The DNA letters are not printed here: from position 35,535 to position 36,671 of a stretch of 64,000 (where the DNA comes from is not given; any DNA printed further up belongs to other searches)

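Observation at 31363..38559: Intact seven-gene cluster with an enzyme combination I cannot map to a known pathway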

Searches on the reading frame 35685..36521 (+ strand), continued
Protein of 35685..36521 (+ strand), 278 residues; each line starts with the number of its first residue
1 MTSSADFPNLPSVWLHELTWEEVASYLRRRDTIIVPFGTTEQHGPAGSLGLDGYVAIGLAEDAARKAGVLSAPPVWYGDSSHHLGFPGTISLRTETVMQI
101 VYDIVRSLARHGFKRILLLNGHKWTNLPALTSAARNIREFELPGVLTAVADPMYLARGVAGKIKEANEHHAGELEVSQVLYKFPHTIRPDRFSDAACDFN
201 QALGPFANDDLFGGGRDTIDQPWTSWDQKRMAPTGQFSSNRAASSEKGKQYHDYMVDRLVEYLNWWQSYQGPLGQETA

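Call 69: search_solved_structures(query=L001:17161-19542:-, max_evalue=1e-40)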
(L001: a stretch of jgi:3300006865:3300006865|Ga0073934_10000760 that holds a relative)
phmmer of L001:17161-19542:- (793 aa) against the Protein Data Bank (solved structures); distinct sequences matched with E-value up to 1e-40: 40.
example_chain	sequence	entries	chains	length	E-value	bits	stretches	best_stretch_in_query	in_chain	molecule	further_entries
1rm6_A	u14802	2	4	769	6.8e-99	335.4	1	30-782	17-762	4-hydroxybenzoyl-CoA reductase alpha subunit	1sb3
8uem_A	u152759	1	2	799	4.6e-79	269.8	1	27-784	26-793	Carbon monoxide dehydrogenase (Large chain), CoxL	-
7dqx_A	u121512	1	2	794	2e-73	251.2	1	6-781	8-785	6-hydroxypseudooxynicotine dehydrogenase complex subunit gamma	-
1ffu_B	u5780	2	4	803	1.2e-71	245.3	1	10-784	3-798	CUTL, MOLYBDOPROTEIN OF CARBON MONOXIDE DEHYDROGENASE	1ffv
3hrd_A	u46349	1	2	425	8.5e-71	242.5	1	21-436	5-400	Nicotinate dehydrogenase large molybdopterin subunit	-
1t3q_B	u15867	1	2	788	3.1e-70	240.7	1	20-784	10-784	quinoline 2-oxidoreductase large subunit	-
4zoh_A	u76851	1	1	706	4.8e-66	226.8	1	24-777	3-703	Putative oxidoreductase molybdopterin-binding subunit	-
1n5w_B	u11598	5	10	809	8.7e-66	225.9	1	10-766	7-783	Carbon monoxide dehydrogenase large chain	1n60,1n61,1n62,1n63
1zxi_B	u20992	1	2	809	1.1e-65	225.6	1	10-766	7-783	Carbon monoxide dehydrogenase large chain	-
1sij_A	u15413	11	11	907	1e-64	222.4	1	25-564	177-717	Aldehyde oxidoreductase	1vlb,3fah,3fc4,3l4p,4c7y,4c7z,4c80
5g5g_C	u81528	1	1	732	1.4e-62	215.3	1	195-782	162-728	PUTATIVE XANTHINE DEHYDROGENASE YAGS FAD-BINDING SUBUNIT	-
5g5h_C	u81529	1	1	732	2.8e-62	214.3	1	195-782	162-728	Aldehyde oxidoreductase molybdenum-binding subunit PaoC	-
1dgj_A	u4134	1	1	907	2.9e-56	194.4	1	25-782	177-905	ALDEHYDE OXIDOREDUCTASE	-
2w55_B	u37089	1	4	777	2e-55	191.7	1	195-788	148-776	XANTHINE DEHYDROGENASE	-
1jro_B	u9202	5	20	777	2.6e-55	191.3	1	195-788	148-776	xanthine dehydrogenase, chain B | XANTHINE DEHYDROGENASE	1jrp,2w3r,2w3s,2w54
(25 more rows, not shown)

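Call 70: search_solved_structures(query=L001:12808-14229:+, max_evalue=1e-20)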
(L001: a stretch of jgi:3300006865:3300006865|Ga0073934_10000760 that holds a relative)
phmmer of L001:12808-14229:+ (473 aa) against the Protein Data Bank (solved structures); distinct sequences matched with E-value up to 1e-20: 37.
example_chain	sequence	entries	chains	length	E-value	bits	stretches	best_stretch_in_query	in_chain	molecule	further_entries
6h6v_A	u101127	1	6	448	9.4e-78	265.6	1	16-402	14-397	3-polyprenyl-4-hydroxybenzoate decarboxylase and related decarboxylases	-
6h6x_B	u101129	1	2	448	5e-76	259.9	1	16-401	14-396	3-polyprenyl-4-hydroxybenzoate decarboxylase and related decarboxylases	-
7ae4_A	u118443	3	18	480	2.9e-50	174.9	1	3-445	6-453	Phenolic acid decarboxylase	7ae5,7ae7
2idb_A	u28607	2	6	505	2.8e-48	168.3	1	103-400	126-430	3-octaprenyl-4-hydroxybenzoate carboxy-lyase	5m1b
5m1c_A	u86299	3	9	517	3.2e-48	168.2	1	103-400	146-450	3-octaprenyl-4-hydroxybenzoate carboxy-lyase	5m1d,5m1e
5o3m_A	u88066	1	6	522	1.3e-47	166.2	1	46-437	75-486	Protocatechuate decarboxylase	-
7pda_A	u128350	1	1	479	9.6e-47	163.3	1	4-400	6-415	UbiD family decarboxylase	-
5ny5_A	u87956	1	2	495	1.7e-46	162.5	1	4-438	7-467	3,4-dihydroxybenzoate decarboxylase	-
5o3n_A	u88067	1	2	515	1.9e-46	162.3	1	4-438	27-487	3,4-dihydroxybenzoate decarboxylase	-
7p9q_A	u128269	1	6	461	9.3e-41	143.6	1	2-416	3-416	AnInD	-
6da6_A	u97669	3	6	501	4.6e-32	114.9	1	3-399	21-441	UbiD-like decarboxylase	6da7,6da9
7abo_C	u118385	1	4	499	2.6e-30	109.1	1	92-402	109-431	UbiD-like decarboxylase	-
4ip2_A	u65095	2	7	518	3.1e-30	108.9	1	92-402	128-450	Aromatic Acid Decarboxylase | PA0254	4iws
7abn_D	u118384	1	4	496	3.9e-30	108.6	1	92-402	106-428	UbiD-like decarboxylase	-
9gqr_A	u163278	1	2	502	1.5e-29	106.6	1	78-394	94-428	decarboxylase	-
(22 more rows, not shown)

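Call 100: search_protein_families(library=pfam, proteins=[L070:5136-6428:-, L070:6451-8901:-, L070:8949-9683:+, L071:6830-8425:+, L071:8472-9890:+, L071:15748-16767:-, L063:8544-9983:+, L063:6951-8312:-, L072:4707-6857:+, L072:18368-19807:-], max_evalue=0.0001)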
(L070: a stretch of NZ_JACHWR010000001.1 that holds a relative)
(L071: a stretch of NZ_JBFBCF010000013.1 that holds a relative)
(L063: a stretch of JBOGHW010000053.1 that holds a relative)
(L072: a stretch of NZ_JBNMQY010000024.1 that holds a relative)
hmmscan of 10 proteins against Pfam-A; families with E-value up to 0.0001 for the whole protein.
L070:5136-6428:- (430 aa): 1 family
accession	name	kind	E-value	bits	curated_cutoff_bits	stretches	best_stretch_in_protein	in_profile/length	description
PF02775.26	TPP_enzyme_C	-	1.7e-30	106.2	21.9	1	168-315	2-151/151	Thiamine pyrophosphate enzyme, C-terminal TPP binding domain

L070:6451-8901:- (816 aa): 3 families
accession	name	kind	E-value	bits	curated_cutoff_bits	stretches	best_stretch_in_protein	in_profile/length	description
PF01855.24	POR_N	-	7.4e-53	180.1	27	1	443-660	8-220/231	Pyruvate flavodoxin/ferredoxin oxidoreductase, thiamine diP-bdg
PF01558.24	POR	-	6.5e-19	69.2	27.4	1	225-394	25-171/173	Pyruvate ferredoxin/flavodoxin oxidoreductase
PF17147.9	PFOR_II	-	1.4e-06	29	27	1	707-770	1-70/102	Pyruvate:ferredoxin oxidoreductase core domain II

L070:8949-9683:+ (244 aa): 0 families

L071:6830-8425:+ (531 aa): 2 families
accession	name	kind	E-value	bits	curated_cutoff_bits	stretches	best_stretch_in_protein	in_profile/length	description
PF07969.17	Amidohydro_3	-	1.7e-75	255.8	29.7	1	51-529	1-471/472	Amidohydrolase family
PF01979.26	Amidohydro_1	-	6.2e-08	32.7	25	1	366-526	194-342/345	Amidohydrolase family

L071:8472-9890:+ (472 aa): 1 family
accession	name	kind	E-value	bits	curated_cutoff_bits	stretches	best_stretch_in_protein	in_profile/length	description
PF00202.27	Aminotran_3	-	1.3e-88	297.9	30.5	1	43-459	12-399/403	Aminotransferase class-III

L071:15748-16767:- (339 aa): 0 families

L063:8544-9983:+ (479 aa): 1 family
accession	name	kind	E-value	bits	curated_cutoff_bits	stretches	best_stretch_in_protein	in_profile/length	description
PF00266.25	Aminotran_5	-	1.6e-82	277.9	21.5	1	23-406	1-371/371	Aminotransferase class-V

L063:6951-8312:- (453 aa): 1 family
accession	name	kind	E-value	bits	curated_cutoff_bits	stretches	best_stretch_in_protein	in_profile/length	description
PF00282.25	Pyridoxal_deC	-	2e-49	168.8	27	1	63-396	27-373/375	Pyridoxal-dependent decarboxylase conserved domain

L072:4707-6857:+ (716 aa): 2 families
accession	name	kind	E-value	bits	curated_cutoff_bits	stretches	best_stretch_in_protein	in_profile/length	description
PF00501.34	AMP-binding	-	1.4e-67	228.6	29.9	1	241-571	16-384/384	AMP-binding enzyme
PF13193.12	AMP-binding_C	-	1.7e-16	61.3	24.5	1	622-696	2-76/76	AMP-binding enzyme C-terminal domain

L072:18368-19807:- (479 aa): 1 family
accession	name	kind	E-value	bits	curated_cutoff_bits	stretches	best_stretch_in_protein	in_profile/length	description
PF07690.21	MFS_1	-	2.8e-52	178.2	33.4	1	27-423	3-347/347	Major Facilitator Superfamily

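Call 104: find_encoding_contigs(protein=P0059, flank=10000, max_places=1)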
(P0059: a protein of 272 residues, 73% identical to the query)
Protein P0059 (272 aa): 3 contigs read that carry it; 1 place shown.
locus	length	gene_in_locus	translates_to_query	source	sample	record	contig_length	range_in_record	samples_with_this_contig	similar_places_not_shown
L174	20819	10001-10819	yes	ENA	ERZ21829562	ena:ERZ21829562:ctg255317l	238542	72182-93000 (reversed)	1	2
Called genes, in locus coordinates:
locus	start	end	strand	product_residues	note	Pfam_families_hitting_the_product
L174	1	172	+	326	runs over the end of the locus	PF00701:DHDPS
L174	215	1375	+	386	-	PF07992:Pyr_redox_2, PF21706:FCSD_central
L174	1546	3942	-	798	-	PF01315:Ald_Xan_dh_C, PF02738:MoCoBD_1, PF20256:MoCoBD_2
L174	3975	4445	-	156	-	PF00111:Fer2 (weak), PF01799:Fer2_2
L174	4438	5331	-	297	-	PF00941:FAD_binding_5, PF03450:CO_deh_flav_C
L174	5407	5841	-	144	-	PF03928:HbpS-like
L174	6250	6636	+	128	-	PF01979:Amidohydro_1 (weak), PF07969:Amidohydro_3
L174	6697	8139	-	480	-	PF20695:UbiD_N, PF01977:UbiD, PF20696:UbiD_C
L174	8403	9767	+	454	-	PF20695:UbiD_N, PF01977:UbiD, PF20696:UbiD_C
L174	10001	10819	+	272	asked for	PF02633:Creatininase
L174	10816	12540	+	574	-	PF00890:FAD_binding_2, PF03486:HI0933_like (faint), PF07992:Pyr_redox_2 (faint), PF12831:FAD_oxidored (weak), PF02910:Succ_DH_flav_C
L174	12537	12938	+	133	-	PF13085:Fer2_3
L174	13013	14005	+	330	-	-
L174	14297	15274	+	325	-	PF00389:2-Hacid_dh, PF02826:2-Hacid_dh_C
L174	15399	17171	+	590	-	PF20091:Abhydrolase_10 (faint)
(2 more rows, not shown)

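Call 105: find_encoding_contigs(protein=P0072, flank=10000, max_places=1)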
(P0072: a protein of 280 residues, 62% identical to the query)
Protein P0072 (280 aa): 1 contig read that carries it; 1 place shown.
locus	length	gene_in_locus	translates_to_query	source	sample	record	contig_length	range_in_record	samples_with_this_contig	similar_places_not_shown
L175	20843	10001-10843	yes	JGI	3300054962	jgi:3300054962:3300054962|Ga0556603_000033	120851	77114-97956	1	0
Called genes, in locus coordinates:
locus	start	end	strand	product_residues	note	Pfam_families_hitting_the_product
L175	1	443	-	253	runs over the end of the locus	PF01012:ETF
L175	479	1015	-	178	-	PF12804:NTP_transf_3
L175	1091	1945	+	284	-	PF04909:Amidohydro_2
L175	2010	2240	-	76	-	-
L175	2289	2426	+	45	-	-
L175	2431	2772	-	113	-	PF02311:AraC_binding, PF07883:Cupin_2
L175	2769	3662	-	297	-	PF00296:Bac_luciferase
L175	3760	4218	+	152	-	PF01047:MarR, PF12802:MarR_2, PF13463:HTH_27 (faint), PF01022:HTH_5 (weak), PF12840:HTH_20 (weak), PF13412:HTH_24, PF25213:HVO_A0261_N (weak)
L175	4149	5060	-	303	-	-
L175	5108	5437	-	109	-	-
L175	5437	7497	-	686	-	PF05378:Hydant_A_N, PF01968:Hydantoinase_A, PF19278:Hydant_A_C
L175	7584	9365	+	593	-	PF02538:Hydantoinase_B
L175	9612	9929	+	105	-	-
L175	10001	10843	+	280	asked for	PF02633:Creatininase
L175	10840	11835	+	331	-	PF00296:Bac_luciferase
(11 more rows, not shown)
